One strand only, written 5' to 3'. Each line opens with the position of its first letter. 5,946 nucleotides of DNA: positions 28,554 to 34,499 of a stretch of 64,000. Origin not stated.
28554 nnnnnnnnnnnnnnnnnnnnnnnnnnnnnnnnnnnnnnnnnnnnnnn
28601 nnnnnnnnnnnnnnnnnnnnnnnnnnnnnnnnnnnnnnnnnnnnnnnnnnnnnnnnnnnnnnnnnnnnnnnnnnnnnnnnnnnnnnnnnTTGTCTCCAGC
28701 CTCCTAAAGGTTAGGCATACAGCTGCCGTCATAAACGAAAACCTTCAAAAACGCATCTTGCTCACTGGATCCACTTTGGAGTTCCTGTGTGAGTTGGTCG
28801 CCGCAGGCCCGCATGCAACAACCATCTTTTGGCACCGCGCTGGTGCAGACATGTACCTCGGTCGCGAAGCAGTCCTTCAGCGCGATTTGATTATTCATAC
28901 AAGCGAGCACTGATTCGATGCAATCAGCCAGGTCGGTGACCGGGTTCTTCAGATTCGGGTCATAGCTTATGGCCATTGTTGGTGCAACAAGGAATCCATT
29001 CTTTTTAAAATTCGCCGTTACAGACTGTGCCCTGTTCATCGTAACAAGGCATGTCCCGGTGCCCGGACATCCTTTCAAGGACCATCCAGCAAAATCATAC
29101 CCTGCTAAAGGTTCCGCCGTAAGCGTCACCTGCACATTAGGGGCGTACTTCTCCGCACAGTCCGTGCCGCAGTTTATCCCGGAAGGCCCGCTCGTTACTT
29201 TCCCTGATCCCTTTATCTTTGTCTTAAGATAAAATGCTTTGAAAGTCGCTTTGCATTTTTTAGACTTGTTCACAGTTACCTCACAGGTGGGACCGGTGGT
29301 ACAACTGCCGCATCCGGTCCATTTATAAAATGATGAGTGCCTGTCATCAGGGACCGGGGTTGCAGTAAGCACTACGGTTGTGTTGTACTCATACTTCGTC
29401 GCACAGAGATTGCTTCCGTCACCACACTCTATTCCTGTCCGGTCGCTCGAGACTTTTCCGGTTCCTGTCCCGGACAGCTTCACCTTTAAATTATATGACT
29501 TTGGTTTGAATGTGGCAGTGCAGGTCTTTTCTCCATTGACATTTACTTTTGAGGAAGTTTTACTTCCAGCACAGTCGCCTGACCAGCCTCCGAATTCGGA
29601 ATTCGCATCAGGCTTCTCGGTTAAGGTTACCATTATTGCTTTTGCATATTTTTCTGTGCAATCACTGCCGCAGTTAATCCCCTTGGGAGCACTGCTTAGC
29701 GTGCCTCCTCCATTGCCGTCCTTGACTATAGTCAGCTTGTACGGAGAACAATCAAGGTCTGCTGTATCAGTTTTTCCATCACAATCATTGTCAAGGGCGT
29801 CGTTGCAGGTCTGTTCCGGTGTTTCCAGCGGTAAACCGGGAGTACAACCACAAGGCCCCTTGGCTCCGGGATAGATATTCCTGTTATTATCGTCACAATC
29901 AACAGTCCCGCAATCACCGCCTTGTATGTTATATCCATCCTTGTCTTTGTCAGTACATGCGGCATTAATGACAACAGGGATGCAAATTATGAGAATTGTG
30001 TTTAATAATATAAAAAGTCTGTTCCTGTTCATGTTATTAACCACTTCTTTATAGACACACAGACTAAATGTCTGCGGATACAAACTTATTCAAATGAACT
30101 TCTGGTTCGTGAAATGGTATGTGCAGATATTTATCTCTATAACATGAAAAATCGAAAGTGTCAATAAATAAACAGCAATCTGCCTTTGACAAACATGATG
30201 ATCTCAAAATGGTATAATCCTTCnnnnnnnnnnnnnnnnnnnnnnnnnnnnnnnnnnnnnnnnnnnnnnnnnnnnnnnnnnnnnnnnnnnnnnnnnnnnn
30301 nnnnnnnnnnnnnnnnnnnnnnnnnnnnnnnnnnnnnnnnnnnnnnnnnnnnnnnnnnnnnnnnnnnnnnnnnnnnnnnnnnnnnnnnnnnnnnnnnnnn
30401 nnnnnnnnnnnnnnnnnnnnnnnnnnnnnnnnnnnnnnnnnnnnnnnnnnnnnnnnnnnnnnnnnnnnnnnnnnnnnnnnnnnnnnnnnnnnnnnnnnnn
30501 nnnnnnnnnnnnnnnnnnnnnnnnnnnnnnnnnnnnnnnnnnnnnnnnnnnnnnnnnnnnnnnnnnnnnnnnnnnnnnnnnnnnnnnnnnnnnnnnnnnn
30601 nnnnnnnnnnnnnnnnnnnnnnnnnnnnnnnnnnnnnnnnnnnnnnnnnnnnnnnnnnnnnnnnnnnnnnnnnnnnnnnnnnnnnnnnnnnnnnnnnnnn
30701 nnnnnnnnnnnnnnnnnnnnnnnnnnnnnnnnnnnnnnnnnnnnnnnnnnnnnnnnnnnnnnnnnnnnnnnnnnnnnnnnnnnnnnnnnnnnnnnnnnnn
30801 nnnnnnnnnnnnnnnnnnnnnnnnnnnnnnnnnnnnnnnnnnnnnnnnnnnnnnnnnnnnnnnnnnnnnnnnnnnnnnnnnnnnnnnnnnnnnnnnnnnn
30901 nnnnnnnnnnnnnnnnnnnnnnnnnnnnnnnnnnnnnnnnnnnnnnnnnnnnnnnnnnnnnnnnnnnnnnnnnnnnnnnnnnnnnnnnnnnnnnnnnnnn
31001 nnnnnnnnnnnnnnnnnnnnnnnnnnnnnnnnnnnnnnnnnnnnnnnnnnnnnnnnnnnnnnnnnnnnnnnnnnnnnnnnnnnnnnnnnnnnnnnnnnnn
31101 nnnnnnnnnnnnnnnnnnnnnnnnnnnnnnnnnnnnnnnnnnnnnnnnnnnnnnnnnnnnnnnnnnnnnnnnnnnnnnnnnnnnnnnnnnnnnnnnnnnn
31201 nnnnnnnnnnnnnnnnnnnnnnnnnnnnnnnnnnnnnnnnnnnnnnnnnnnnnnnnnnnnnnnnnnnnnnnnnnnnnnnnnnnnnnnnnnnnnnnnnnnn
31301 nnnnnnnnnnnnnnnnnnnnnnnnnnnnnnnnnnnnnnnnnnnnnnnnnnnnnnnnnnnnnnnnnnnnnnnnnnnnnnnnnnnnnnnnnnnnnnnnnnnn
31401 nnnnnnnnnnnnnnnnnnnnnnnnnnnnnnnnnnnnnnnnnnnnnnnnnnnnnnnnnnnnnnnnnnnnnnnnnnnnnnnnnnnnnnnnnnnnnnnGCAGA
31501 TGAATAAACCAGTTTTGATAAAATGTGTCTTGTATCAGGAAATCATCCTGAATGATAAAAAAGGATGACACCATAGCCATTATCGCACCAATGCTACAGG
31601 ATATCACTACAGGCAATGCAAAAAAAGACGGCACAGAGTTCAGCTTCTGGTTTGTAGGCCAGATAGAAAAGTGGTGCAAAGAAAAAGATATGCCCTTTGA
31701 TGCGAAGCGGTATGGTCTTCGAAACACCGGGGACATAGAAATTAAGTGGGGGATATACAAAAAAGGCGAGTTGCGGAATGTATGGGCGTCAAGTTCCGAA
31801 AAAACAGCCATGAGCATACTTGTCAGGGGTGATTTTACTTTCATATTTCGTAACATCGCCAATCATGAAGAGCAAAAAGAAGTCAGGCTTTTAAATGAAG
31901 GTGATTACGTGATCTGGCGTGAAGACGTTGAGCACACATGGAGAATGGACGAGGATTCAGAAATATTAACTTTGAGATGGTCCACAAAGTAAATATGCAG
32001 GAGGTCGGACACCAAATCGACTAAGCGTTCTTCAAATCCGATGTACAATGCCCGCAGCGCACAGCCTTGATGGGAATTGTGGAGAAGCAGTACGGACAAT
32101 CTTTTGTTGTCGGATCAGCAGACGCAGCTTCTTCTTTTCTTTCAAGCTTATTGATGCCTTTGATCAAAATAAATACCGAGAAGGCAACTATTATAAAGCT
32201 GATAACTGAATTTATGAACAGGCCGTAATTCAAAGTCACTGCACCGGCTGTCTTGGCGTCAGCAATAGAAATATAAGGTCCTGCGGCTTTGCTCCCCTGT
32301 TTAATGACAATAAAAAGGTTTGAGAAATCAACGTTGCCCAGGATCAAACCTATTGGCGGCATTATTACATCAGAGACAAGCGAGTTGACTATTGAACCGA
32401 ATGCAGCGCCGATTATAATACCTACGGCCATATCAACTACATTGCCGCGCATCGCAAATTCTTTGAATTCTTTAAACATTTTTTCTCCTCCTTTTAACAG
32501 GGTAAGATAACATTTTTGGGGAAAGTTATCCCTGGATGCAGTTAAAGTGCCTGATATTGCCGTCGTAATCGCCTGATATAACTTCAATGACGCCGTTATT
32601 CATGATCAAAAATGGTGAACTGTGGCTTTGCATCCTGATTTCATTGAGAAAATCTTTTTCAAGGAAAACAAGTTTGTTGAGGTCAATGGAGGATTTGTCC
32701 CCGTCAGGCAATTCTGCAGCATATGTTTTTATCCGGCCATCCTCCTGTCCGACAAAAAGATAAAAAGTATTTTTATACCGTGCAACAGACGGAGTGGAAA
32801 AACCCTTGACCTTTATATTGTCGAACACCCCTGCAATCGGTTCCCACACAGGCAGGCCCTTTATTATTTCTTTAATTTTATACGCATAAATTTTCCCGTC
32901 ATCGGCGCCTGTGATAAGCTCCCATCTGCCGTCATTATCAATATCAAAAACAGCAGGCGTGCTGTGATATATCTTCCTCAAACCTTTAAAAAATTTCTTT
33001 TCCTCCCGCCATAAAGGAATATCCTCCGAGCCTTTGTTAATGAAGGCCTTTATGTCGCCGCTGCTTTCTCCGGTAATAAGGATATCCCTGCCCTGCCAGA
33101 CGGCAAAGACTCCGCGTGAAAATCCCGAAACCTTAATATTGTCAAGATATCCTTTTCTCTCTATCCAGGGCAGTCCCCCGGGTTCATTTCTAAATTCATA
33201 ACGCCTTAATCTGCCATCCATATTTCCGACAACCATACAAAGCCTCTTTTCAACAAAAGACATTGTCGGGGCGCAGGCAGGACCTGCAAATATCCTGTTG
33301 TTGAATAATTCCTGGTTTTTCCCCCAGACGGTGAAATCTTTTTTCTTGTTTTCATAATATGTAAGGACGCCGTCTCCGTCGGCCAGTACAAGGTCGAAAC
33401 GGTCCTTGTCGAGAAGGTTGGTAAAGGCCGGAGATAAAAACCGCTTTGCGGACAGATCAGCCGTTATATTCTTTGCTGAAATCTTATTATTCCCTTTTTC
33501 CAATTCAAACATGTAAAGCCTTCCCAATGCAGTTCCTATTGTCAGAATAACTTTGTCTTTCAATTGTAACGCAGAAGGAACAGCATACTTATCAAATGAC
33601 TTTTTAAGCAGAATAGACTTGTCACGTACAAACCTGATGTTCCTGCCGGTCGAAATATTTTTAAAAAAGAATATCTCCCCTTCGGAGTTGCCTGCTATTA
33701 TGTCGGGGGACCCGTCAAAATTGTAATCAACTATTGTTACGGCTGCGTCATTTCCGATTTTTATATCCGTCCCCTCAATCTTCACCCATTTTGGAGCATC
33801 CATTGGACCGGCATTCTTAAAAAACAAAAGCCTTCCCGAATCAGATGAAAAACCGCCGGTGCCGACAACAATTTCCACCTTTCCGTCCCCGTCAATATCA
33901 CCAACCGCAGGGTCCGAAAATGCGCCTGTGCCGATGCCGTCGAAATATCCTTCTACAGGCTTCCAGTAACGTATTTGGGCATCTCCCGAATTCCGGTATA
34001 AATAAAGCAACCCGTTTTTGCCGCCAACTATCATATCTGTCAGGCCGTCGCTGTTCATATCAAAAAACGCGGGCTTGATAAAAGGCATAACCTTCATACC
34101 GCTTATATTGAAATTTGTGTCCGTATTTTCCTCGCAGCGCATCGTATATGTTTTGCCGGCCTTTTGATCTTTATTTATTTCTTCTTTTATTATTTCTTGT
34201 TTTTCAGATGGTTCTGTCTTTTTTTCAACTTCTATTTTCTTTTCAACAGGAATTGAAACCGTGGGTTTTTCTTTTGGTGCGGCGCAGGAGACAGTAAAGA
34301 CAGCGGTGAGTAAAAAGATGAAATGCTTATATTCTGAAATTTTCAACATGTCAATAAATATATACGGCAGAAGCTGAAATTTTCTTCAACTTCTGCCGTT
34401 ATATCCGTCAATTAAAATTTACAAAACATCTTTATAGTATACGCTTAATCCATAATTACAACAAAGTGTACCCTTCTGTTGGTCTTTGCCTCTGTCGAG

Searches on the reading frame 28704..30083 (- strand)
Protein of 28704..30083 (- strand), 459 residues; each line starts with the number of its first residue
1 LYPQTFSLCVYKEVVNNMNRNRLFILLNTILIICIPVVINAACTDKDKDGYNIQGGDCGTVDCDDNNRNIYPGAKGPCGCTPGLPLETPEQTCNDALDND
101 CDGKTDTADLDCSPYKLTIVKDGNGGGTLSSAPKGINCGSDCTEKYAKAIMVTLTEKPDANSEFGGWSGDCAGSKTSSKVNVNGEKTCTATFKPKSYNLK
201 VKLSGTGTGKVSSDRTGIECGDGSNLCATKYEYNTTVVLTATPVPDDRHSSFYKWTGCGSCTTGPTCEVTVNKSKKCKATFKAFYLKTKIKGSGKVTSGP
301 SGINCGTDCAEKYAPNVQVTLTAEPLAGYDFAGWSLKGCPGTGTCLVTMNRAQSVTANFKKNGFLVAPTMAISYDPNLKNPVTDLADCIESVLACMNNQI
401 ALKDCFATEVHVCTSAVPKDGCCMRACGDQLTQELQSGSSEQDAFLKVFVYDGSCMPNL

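Call 77: search_protein_families(library=pfam, max_evalue=0.00001, proteins=[window:28704-30083:-])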
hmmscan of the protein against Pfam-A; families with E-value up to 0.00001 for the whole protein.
window:28704-30083:- (459 aa): 2 families
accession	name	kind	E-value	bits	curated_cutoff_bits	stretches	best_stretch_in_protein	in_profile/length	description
PF18998.6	Flg_new_2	-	4.2e-21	75.1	23.6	2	305-362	14-72/73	Divergent InlB B-repeat domain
PF11617.13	Cu-binding_MopE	-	1.6e-06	28.7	27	0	62-78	1-17/30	Putative metal-binding motif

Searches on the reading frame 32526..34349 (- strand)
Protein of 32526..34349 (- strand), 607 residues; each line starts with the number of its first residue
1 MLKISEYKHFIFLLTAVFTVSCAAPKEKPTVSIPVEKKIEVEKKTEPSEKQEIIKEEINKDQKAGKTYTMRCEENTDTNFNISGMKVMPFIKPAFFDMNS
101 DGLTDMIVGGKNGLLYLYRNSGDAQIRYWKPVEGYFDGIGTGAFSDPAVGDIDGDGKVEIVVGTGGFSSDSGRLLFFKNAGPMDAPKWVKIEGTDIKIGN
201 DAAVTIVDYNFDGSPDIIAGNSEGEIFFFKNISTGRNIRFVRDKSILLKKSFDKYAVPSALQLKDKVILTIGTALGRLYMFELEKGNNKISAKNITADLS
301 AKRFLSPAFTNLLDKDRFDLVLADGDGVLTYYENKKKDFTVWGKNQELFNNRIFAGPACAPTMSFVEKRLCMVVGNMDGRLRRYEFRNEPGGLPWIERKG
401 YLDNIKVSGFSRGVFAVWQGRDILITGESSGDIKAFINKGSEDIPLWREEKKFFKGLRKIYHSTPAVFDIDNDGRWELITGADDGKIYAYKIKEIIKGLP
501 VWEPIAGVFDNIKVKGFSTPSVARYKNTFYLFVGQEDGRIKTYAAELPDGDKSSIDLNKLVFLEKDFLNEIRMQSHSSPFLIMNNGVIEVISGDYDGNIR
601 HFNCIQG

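Call 77: search_protein_families(library=pfam, max_evalue=0.00001, proteins=[window:32526-34349:-])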
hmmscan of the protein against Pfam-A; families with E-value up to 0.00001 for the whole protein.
window:32526-34349:- (607 aa): 4 families
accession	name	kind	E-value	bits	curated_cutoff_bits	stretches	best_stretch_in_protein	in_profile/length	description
PF13517.12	FG-GAP_3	-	3.9e-19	69.5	26.9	1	97-162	1-61/61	FG-GAP-like repeat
PF01839.29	FG-GAP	-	2.1e-10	40.7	22.1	0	146-173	4-33/37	FG-GAP repeat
PF14783.12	BBS2_Mid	-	6.1e-10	39.6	27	0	466-497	3-34/108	Ciliary BBSome complex subunit 2, middle region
PF23743.1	Beta-prop_BBS7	-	7.1e-10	39.1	27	0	466-494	225-253/299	BBS7 beta-propeller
